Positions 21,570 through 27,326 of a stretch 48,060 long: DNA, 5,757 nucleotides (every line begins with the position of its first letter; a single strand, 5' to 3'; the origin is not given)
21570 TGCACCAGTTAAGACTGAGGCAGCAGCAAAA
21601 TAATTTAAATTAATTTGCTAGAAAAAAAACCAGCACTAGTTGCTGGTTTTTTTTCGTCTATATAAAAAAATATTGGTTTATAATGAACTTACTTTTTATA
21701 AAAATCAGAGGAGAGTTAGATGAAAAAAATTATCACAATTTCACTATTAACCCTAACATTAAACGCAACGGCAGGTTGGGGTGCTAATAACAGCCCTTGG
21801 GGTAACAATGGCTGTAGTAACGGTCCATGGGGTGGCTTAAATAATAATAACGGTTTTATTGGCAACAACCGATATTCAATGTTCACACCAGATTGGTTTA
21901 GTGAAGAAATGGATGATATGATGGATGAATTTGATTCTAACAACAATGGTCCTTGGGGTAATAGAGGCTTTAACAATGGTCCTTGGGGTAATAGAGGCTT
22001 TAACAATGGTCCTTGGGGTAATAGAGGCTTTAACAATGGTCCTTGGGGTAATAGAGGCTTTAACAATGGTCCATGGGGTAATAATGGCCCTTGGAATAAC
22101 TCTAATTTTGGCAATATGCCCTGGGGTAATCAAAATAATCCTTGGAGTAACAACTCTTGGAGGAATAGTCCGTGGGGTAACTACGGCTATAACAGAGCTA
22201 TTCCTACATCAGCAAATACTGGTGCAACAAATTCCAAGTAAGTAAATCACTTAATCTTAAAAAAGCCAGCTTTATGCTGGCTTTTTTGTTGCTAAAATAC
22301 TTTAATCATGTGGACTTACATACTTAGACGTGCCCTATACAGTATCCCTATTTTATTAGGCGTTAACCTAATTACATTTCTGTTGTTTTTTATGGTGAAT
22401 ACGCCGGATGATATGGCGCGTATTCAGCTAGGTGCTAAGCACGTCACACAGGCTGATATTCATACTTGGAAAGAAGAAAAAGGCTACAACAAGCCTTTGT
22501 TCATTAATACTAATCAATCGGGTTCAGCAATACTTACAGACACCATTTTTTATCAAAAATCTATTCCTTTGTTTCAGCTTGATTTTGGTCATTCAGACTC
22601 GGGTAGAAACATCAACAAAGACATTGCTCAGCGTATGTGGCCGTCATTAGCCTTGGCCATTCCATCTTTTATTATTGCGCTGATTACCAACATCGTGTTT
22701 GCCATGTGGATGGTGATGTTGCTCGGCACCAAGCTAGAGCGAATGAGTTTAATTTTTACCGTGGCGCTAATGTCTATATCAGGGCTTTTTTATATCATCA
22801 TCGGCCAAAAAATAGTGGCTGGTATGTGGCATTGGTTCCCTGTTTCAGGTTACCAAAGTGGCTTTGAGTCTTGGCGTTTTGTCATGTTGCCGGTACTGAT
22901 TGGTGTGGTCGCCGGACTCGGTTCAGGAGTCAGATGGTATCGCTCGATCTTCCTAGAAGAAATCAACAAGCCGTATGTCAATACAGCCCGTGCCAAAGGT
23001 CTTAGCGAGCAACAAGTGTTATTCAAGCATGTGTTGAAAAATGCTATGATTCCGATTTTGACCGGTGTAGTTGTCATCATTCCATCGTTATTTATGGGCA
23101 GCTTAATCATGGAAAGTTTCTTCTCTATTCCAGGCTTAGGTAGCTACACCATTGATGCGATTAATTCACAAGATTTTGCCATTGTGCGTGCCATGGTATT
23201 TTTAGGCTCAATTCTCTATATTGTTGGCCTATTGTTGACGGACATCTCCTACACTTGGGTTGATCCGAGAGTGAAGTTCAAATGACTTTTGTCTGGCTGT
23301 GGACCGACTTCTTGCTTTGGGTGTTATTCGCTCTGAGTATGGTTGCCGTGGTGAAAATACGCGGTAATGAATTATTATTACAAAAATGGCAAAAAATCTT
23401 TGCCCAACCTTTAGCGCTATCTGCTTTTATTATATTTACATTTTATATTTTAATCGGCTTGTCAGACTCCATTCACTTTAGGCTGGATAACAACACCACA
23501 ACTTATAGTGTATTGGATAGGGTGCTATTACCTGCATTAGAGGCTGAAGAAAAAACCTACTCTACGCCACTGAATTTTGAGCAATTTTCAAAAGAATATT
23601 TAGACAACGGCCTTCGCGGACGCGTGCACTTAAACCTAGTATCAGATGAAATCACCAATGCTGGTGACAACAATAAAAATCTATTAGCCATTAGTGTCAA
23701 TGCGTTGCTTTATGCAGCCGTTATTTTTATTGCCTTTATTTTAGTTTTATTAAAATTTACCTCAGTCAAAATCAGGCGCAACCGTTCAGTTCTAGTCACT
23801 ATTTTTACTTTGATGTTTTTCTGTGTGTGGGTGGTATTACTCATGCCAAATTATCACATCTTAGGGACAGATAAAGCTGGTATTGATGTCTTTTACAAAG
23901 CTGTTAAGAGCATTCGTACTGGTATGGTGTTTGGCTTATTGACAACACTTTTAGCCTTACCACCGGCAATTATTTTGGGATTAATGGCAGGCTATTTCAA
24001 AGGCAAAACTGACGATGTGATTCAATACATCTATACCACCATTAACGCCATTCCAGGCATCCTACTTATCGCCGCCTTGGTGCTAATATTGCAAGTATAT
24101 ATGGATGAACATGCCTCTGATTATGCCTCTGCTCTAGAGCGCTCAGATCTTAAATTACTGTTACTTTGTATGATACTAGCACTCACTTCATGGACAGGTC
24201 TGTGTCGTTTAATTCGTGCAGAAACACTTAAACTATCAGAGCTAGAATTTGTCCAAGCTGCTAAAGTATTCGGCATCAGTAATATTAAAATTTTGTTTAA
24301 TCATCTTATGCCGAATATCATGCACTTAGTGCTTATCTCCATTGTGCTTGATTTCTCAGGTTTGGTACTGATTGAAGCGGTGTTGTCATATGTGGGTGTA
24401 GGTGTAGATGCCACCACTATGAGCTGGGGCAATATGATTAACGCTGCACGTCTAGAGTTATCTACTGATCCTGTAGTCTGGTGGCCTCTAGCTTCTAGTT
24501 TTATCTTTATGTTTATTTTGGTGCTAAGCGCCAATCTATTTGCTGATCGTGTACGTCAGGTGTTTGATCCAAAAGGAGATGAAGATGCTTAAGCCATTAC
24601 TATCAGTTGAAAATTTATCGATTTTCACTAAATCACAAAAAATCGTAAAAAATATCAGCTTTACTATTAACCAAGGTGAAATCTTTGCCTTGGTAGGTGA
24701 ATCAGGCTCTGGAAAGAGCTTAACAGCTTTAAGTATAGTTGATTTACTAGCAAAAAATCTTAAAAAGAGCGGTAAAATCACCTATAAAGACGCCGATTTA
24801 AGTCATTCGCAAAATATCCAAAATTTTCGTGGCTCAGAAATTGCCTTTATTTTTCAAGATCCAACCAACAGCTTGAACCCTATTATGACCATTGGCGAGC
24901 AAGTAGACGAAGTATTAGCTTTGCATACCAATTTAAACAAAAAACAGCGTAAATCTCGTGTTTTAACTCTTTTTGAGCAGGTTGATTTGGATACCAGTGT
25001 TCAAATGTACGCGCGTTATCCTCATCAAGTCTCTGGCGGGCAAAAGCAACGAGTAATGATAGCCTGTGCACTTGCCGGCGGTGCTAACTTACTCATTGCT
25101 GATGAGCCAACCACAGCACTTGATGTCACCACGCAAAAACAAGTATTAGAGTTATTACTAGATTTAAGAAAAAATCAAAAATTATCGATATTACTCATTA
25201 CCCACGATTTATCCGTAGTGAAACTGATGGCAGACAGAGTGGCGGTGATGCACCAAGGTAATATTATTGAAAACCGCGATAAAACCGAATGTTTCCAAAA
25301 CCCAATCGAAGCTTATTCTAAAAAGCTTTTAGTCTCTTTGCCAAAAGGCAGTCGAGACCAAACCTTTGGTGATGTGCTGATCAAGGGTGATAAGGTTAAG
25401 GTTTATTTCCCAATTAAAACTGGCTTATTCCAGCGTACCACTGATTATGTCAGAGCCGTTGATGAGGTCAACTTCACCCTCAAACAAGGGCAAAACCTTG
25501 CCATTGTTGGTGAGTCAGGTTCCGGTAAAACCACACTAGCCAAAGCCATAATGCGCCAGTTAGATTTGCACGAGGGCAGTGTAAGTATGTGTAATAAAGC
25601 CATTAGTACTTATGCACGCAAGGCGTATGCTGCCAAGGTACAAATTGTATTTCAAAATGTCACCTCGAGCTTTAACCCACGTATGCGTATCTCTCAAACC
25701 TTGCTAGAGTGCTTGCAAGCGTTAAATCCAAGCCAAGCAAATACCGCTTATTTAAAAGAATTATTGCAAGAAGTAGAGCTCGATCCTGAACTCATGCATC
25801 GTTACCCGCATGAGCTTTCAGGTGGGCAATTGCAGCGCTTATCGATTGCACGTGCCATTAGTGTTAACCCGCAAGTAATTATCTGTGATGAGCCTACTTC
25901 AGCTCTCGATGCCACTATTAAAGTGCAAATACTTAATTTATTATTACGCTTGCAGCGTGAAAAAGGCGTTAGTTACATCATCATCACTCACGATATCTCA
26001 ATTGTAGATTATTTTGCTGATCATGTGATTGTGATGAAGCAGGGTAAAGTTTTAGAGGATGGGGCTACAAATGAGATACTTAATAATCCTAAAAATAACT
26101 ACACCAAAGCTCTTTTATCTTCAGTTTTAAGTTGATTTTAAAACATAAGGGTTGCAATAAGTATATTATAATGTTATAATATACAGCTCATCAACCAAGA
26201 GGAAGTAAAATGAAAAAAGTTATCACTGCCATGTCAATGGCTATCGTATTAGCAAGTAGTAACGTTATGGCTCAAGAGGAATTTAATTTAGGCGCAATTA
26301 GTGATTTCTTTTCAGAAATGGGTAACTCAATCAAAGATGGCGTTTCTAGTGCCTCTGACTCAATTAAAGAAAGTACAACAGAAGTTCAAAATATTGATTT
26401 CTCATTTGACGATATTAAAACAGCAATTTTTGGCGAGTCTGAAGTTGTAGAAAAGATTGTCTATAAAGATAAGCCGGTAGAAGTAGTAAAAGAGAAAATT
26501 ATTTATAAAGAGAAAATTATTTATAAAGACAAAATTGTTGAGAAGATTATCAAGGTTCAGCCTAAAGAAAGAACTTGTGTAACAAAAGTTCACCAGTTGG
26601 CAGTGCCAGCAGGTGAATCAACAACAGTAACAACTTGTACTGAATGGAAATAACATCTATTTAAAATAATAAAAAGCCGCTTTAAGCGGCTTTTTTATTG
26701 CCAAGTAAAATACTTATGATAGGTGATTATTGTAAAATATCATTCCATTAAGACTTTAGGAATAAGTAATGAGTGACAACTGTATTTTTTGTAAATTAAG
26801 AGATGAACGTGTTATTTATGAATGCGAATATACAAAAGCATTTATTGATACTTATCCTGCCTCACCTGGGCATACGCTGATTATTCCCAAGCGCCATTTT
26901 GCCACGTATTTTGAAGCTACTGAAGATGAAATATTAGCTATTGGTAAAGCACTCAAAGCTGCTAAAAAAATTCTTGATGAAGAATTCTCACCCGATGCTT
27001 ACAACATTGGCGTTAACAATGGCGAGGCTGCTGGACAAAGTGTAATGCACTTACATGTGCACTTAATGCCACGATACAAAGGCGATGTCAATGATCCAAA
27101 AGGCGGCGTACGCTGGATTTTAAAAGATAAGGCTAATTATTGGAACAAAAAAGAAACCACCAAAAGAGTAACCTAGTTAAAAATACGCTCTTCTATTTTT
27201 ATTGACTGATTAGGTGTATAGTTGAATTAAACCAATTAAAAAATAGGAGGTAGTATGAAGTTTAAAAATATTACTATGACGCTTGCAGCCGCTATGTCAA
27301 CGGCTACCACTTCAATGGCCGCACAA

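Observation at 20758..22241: Tandem family of small Sec-exported Asn/Gly/Trp/Pro-rich low-complexity proteins sharing an acidic W-x-EEM-xx-M-x-DEFD motif (uncharacterised; possibly a periplasmic structural or envelope family)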

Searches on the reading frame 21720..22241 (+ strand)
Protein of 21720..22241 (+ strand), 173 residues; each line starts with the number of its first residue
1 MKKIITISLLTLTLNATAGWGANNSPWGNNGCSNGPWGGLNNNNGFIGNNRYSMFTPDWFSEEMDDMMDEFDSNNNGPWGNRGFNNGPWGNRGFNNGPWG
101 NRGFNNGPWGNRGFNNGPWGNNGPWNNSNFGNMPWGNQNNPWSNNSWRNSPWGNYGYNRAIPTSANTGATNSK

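Call 6: search_protein_families(library=pfam, proteins=[window:21720-22241:+], max_evalue=1)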
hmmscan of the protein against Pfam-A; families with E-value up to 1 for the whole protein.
window:21720-22241:+ (173 aa): 0 families

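Call 7: search_protein_families(library=ncbifam, proteins=[window:21720-22241:+], max_evalue=1)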
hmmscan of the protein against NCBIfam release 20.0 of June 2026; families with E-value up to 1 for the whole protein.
window:21720-22241:+ (173 aa): 0 families

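Call 20: find_homologous_proteins(query=window:21720-22238:+, max_evalue=0.001)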
Query window:21720-22238:+ (173 aa): 72 proteins with E <= 0.001 among 132 candidates.
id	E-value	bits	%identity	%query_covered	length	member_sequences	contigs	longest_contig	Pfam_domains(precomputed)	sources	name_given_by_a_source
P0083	9.1e-75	269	69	98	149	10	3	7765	-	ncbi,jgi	-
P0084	3.3e-68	248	74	100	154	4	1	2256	-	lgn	-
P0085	9.9e-67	243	70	100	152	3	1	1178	-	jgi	-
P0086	3.5e-64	234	70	98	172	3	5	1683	-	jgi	jgi:hypothetical protein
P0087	9.3e-64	233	63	98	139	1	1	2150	-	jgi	-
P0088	1.5e-63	232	66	98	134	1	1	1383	-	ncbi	-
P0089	4.0e-63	231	68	98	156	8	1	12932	-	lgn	-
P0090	6.5e-62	227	69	98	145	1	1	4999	-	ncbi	ncbi:MAG: hypothetical protein ABGX53_05705 [Candidatus Thioglobus sp.]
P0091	3.0e-61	225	70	100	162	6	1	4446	-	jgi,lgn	-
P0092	5.0e-61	224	64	98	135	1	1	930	-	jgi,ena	jgi:hypothetical protein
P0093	8.4e-60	220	62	100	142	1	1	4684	-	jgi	-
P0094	1.4e-59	219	56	100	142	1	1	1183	-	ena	-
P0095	1.7e-59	219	66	98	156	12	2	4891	-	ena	-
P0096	2.0e-59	219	63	98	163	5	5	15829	-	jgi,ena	jgi:hypothetical protein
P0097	8.6e-59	217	57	98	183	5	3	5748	-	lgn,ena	-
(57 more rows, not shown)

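Call 77: search_protein_families(library=pfam, proteins=[window:21720-22241:+], max_evalue=10)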
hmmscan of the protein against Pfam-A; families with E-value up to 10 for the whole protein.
window:21720-22241:+ (173 aa): 0 families

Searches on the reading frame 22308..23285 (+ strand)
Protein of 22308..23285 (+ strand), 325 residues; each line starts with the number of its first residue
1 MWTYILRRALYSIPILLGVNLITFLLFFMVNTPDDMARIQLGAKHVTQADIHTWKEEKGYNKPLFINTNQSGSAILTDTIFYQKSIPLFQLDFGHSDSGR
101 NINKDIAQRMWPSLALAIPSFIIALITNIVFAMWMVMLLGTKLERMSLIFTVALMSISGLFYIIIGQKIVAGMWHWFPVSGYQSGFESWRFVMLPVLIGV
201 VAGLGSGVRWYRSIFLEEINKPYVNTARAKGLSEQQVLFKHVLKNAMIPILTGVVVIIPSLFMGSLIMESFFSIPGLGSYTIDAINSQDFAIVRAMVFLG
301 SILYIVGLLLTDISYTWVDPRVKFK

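Call 6: search_protein_families(library=pfam, proteins=[window:22308-23285:+], max_evalue=1)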
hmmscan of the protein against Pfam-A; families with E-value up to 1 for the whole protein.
window:22308-23285:+ (325 aa): 2 families
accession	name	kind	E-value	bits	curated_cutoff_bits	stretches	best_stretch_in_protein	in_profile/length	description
PF00528.27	BPD_transp_1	-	1.6e-32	113.1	26.4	1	129-323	2-183/184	Binding-protein-dependent transport system inner membrane component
PF19300.4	BPD_transp_1_N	-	8.1e-07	29.7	23.8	1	1-81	1-78/114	Binding-prot-dependent transport system membrane comp, N-term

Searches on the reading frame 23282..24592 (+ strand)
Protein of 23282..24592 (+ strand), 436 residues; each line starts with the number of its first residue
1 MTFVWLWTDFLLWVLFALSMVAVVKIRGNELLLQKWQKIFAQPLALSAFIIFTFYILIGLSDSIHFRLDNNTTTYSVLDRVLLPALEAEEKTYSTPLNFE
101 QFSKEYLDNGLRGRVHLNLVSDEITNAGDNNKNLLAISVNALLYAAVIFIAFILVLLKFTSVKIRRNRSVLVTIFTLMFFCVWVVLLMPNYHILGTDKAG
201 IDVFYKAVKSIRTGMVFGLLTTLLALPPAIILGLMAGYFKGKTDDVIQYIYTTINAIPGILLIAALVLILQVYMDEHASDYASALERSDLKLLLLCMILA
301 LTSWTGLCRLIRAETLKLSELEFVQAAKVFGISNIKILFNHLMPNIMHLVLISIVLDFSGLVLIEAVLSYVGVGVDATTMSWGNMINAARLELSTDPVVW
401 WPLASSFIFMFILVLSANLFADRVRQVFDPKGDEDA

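Call 6: search_protein_families(library=pfam, proteins=[window:23282-24592:+], max_evalue=1)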
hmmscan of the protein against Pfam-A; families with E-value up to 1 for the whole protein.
window:23282-24592:+ (436 aa): 3 families
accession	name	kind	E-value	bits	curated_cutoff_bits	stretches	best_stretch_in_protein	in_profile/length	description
PF00528.27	BPD_transp_1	-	6.2e-26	91.7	26.4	1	229-431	1-181/184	Binding-protein-dependent transport system inner membrane component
PF20237.3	DUF6594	-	0.038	14.3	30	1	136-193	172-226/238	Family of unknown function (DUF6594)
PF13567.11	DUF4131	-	0.097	12.8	31.6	1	136-187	2-49/165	Domain of unknown function (DUF4131)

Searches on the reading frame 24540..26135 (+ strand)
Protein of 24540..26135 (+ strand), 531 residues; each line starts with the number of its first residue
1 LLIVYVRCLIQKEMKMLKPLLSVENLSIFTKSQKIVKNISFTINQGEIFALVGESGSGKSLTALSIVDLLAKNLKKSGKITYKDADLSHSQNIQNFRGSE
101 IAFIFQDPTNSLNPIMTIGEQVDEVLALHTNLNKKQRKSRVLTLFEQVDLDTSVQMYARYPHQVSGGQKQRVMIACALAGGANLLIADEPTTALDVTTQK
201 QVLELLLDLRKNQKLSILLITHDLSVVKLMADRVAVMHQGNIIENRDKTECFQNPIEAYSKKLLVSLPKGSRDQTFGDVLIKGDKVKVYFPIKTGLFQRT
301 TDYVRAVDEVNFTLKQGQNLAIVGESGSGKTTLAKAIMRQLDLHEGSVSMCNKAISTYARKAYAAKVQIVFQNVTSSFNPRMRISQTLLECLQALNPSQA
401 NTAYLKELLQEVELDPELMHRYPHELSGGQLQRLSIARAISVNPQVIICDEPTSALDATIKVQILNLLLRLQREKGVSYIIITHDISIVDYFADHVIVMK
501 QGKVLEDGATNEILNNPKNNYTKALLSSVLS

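Call 6: search_protein_families(library=pfam, proteins=[window:24540-26135:+], max_evalue=1)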
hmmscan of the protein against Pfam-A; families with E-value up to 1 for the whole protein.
window:24540-26135:+ (531 aa): 71 families (the best 25 are shown)
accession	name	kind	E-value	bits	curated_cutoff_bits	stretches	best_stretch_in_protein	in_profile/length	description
PF00005.33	ABC_tran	-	6.8e-65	218.2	25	2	308-454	2-137/137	ABC transporter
PF02463.25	SMC_N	-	1e-19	71.3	40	2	316-497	24-210/220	RecF/RecN/SMC N terminal domain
PF13401.12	AAA_22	-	1.3e-15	58.3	27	2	316-484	4-123/130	AAA domain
PF13304.12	AAA_21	-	1.9e-10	41.7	27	2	160-227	234-303/304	AAA domain, putative AbiEii toxin, Type IV TA system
PF13191.12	AAA_16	-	1.5e-08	35.8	32.6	1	316-398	23-85/167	AAA ATPase domain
PF01078.27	Mg_chelatase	-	2.2e-08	34.2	20.3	1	317-342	22-47/207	Magnesium chelatase, subunit ChlI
PF20720.3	nSTAND3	-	7.2e-08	32.7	27.2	1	306-357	6-56/155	Novel STAND NTPase 3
PF13555.12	AAA_29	-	9.4e-08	32.1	27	2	311-339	16-44/61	P-loop containing region of AAA domain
PF24883.2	NPHP3_N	-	1.5e-07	32.2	24.8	2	317-391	22-97/164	Nephrocystin 3, N-terminal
PF08352.17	oligo_HPY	-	5.8e-07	30.3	27.1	1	506-529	2-25/65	Oligopeptide/dipeptide transporter, C-terminal region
PF05729.18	NACHT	-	6.6e-07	29.7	26.7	2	320-341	3-24/167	NACHT domain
PF03193.22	RsgA_GTPase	-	8.4e-07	29.4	30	1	305-350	95-139/174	RsgA GTPase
PF00006.31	ATP-synt_ab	-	1e-06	29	29.5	1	305-341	3-38/213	ATP synthase alpha/beta family, nucleotide-binding domain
PF00931.28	NB-ARC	-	1e-06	28.6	23.5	1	316-346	17-47/248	NB-ARC domain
PF12775.13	AAA_7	-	1.3e-06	28.5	25.8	1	300-359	16-75/181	P-loop containing dynein motor region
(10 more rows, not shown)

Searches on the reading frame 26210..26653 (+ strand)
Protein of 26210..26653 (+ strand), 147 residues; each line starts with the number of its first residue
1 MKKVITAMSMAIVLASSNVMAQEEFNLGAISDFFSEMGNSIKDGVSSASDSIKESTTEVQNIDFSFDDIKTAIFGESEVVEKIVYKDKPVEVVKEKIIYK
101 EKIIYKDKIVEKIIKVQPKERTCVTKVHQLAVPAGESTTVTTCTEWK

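Call 6: search_protein_families(library=pfam, proteins=[window:26210-26653:+], max_evalue=1)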
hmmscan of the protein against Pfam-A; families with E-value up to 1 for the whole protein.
window:26210-26653:+ (147 aa): 2 families
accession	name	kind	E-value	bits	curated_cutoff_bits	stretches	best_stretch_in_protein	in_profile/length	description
PF07579.16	DUF1548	-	0.046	14.5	22.7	1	10-99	34-127/135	Domain of Unknown Function (DUF1548)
PF12314.13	IMCp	-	0.64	10.8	21.1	1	80-122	25-65/94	Inner membrane complex protein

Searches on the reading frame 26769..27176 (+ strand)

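Call 42: search_protein_families(library=pfam, proteins=[window:26769-27176:+], max_evalue=0.00001)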
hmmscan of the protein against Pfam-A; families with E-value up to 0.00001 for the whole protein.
window:26769-27176:+ (135 aa): 2 families
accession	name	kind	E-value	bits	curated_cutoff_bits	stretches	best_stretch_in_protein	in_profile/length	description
PF01230.28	HIT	-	1.1e-24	87.4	21.5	1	12-104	5-97/98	HIT domain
PF11969.13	DcpS_C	-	2.4e-15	57.4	24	1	4-101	1-101/114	Scavenger mRNA decapping enzyme C-term binding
